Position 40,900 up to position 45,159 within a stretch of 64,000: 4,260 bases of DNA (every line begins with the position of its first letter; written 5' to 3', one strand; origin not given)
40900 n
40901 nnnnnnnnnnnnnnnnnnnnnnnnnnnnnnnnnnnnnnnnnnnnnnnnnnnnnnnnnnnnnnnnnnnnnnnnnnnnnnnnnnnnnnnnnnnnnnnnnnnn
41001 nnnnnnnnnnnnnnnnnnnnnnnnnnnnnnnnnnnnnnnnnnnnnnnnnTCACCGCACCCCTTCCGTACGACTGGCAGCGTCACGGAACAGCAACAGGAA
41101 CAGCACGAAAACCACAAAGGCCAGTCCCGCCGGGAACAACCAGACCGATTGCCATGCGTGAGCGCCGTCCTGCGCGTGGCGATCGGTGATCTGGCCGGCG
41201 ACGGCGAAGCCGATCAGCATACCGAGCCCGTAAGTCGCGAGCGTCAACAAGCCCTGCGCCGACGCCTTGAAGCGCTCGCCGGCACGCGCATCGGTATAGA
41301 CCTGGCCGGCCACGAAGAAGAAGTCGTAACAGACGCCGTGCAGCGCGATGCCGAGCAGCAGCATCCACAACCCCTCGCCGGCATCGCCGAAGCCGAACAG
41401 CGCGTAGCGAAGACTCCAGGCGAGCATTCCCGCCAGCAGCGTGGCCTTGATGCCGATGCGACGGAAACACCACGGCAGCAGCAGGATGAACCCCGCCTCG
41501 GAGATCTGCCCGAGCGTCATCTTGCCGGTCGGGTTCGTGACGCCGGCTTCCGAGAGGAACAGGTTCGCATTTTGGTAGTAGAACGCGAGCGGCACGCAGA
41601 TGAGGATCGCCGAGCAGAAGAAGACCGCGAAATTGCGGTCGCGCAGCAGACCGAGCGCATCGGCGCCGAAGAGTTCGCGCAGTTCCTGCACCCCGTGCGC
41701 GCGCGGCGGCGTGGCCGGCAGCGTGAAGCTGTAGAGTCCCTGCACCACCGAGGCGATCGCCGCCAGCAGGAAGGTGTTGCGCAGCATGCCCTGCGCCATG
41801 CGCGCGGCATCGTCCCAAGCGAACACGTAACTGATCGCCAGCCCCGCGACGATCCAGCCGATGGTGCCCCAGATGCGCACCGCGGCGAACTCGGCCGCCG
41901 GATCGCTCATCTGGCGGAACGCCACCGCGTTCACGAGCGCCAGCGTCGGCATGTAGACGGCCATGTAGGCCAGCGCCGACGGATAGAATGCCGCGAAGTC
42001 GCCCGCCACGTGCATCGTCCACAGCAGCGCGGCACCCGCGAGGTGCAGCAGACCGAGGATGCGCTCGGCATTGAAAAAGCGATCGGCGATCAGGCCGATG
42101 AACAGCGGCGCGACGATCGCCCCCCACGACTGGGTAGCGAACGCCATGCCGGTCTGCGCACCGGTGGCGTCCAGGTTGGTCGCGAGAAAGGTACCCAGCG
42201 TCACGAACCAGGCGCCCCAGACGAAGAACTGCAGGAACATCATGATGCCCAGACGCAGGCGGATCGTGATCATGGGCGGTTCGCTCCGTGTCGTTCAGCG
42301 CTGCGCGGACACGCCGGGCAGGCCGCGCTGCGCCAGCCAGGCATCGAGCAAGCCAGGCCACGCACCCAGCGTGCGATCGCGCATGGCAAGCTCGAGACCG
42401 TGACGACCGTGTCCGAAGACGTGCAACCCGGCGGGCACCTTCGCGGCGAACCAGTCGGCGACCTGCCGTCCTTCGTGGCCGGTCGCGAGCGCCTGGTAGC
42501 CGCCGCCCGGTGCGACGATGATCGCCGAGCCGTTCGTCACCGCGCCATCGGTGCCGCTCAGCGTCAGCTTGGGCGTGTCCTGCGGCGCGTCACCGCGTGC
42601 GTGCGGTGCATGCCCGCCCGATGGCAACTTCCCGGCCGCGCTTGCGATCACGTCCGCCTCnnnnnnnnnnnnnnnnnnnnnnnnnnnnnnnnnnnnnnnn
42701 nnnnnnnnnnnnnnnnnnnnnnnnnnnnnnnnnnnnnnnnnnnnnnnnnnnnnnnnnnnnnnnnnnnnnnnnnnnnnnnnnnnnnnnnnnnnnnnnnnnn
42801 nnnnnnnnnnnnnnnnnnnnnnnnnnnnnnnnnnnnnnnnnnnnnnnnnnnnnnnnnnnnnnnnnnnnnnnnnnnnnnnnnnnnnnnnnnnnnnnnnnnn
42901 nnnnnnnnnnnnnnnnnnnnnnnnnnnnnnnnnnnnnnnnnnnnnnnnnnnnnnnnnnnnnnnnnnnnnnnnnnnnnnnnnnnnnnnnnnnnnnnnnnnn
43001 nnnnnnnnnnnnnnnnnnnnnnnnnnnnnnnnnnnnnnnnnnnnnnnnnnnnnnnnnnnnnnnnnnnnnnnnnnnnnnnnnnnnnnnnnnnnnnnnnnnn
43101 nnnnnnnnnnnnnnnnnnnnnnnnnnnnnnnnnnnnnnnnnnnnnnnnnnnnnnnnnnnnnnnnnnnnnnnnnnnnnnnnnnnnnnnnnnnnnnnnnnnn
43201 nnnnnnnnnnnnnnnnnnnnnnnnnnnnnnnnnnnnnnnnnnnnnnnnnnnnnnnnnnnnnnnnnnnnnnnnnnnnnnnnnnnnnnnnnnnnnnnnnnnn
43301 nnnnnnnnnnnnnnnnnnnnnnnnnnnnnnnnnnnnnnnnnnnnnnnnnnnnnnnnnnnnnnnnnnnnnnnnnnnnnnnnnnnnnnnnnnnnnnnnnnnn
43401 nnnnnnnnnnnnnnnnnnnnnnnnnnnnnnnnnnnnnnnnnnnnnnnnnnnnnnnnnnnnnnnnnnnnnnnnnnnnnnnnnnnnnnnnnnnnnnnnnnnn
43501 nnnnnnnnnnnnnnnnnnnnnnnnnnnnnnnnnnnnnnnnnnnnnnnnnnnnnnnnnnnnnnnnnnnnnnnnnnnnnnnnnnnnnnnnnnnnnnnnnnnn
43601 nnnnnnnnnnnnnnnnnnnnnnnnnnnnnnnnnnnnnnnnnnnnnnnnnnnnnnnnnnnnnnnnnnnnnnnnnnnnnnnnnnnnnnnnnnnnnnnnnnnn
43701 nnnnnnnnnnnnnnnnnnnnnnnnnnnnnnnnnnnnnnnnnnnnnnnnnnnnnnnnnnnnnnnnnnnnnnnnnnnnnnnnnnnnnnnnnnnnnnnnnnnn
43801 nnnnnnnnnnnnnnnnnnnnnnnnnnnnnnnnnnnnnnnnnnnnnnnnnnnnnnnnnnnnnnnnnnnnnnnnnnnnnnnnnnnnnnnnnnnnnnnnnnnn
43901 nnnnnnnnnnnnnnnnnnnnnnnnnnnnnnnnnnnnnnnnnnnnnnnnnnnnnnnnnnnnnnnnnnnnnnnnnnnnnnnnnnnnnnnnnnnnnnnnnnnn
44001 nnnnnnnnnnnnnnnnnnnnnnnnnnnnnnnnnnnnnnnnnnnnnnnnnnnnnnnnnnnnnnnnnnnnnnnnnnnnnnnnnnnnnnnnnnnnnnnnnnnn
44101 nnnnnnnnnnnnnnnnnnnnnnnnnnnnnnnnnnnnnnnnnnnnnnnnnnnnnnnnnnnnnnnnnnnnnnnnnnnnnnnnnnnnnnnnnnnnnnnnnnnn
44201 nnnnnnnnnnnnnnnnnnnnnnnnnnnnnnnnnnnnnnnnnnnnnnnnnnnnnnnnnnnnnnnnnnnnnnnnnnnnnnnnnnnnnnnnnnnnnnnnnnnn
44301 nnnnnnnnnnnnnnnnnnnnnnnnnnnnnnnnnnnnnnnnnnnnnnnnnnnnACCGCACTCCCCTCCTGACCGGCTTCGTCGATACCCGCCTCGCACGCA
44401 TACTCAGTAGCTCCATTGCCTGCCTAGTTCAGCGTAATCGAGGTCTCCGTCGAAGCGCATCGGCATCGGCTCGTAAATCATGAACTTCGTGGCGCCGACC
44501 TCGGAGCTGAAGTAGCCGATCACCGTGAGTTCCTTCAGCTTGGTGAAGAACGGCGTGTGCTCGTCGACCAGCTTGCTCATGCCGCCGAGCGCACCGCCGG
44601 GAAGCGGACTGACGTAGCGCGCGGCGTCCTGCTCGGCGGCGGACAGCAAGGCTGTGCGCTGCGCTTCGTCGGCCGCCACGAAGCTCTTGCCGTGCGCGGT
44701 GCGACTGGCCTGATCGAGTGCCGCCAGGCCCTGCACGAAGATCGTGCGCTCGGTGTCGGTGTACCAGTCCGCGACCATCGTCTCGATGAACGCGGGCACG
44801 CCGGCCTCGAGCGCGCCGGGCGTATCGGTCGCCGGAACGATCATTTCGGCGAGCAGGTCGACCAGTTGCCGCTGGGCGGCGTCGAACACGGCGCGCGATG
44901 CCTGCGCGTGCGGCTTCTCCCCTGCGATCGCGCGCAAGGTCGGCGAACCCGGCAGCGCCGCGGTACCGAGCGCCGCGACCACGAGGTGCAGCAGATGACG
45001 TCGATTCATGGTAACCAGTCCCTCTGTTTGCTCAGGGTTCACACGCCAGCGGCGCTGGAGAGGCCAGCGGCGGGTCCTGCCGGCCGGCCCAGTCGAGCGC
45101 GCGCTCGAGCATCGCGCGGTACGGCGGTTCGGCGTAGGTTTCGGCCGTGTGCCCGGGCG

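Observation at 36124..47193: TonB-receptor-linked six-gene 'oxidise, don't hydrolyse' sugar cluster: candidate 3-keto-glycoside (or cyclitol) catabolic system of unknown substrate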

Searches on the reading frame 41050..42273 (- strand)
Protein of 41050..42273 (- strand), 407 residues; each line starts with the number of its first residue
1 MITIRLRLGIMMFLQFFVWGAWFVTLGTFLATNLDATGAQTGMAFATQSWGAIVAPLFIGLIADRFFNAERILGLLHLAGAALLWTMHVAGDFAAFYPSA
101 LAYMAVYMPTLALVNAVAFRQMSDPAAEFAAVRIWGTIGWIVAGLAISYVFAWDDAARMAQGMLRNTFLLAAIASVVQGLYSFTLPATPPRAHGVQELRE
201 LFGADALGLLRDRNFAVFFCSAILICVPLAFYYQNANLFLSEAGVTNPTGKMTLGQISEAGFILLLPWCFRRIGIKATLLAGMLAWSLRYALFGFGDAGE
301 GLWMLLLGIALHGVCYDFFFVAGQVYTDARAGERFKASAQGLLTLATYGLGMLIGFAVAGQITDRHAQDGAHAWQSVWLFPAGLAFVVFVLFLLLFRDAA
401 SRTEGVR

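Call 4: search_protein_families(library=pfam, proteins=[window:41050-42273:-], max_evalue=0.01)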
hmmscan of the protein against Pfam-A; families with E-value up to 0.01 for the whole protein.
window:41050-42273:- (407 aa): 4 families
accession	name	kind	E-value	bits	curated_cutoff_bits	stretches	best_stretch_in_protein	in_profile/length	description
PF03825.22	Nuc_H_symport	-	8.2e-113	377.8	25.9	1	3-399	2-398/400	Nucleoside H+ symporter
PF12832.13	MFS_1_like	-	9.9e-30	104.3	25.2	1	6-365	2-364/373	MFS_1 like family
PF07690.21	MFS_1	-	4.9e-20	72.2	33.4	2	260-402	46-178/347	Major Facilitator Superfamily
PF01306.25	LacY_symp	-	4.1e-10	39.5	24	1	8-370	12-380/413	LacY proton/sugar symporter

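Call 5: search_protein_families(library=ncbifam, proteins=[window:41050-42273:-], max_evalue=0.01)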
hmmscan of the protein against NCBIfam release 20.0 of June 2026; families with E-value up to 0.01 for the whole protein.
window:41050-42273:- (407 aa): 3 families
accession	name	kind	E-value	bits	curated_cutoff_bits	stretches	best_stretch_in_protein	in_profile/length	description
TIGR00889.1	2A0110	subfamily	8.7e-106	354.5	446.1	1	3-401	2-407/418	nucleoside permease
NF007077.0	PRK09528.1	subfamily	6.2e-14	51.3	429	1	8-365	16-379/421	galactoside permease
TIGR00882.1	2A0105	subfamily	1.2e-09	37.7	220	1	9-369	8-374/396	oligosaccharide MFS transporter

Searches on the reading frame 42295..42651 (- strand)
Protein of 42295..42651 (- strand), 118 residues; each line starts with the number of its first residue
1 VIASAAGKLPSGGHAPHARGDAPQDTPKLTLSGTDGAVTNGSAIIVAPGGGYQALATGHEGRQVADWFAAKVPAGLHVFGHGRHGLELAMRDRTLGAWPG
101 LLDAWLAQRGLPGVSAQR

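Call 16: search_protein_families(library=pfam, proteins=[window:42295-42651:-], max_evalue=0.01)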
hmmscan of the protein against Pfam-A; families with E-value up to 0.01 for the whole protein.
window:42295-42651:- (118 aa): 0 families

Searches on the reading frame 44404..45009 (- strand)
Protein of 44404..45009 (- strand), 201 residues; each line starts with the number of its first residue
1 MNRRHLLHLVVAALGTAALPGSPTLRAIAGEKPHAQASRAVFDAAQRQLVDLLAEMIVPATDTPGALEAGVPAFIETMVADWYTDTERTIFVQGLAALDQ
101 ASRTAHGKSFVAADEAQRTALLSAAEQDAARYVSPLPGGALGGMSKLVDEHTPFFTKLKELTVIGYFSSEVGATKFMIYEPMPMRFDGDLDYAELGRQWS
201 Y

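Call 4: search_protein_families(library=pfam, proteins=[window:44404-44979:-], max_evalue=0.01)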
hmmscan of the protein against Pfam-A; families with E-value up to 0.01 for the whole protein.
window:44404-44979:- (191 aa): 1 family
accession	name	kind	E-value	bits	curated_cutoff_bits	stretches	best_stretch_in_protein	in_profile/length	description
PF13618.11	Gluconate_2-dh3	-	6.2e-37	127.4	23.4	1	35-172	2-131/135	Gluconate 2-dehydrogenase subunit 3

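Call 5: search_protein_families(library=ncbifam, proteins=[window:44404-44979:-], max_evalue=0.01)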
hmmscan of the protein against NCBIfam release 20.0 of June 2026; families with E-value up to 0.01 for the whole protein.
window:44404-44979:- (191 aa): 0 families

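Call 40: search_solved_structures(query=window:44404-45009:-, max_evalue=1)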
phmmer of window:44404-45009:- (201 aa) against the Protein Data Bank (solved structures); distinct sequences matched with E-value up to 1: 2.
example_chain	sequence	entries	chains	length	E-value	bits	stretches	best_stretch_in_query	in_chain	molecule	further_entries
4i0x_B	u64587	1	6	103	0.38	13.7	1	79-116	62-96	ESAT-6-like protein MAB_3113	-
4yhs_A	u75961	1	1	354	0.55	13.2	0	12-112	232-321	Monosaccharide ABC transporter substrate-binding protein, CUT2 family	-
